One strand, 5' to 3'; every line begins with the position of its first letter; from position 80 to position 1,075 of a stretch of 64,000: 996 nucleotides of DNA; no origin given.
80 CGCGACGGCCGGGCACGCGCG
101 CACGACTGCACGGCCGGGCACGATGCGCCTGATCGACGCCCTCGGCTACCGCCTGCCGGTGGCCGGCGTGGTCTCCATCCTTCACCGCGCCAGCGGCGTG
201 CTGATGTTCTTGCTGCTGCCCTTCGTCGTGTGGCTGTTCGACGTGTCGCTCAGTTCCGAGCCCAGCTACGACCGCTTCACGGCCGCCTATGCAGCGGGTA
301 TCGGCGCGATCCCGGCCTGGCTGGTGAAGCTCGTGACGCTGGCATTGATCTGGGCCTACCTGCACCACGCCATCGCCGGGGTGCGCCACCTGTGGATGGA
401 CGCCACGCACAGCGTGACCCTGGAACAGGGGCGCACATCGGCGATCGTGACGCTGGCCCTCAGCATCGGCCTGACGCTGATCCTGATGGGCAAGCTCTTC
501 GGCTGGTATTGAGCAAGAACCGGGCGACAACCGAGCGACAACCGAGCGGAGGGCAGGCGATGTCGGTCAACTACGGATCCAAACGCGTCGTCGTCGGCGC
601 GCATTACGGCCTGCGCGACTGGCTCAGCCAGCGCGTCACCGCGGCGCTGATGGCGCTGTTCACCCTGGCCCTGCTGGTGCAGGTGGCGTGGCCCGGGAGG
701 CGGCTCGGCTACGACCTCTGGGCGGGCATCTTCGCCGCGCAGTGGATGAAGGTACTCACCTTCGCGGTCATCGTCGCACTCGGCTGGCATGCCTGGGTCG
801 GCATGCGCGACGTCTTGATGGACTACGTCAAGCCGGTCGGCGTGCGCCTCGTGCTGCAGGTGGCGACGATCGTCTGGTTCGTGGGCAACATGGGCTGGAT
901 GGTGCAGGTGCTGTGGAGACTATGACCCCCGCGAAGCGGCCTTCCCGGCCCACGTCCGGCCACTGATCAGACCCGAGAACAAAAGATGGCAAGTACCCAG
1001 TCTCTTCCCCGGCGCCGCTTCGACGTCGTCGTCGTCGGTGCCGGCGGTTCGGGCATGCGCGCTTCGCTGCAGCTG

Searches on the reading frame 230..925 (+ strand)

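Call 7: search_protein_families(library=pfam, proteins=[window:230-925:+], max_evalue=0.001)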
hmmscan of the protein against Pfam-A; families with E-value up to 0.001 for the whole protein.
window:230-925:+ (231 aa): 1 family
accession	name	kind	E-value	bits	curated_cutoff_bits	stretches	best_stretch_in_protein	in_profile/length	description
PF01127.27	Sdh_cyt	-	1.5e-10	41.6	25.8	1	119-218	11-119/122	Succinate dehydrogenase/Fumarate reductase transmembrane subunit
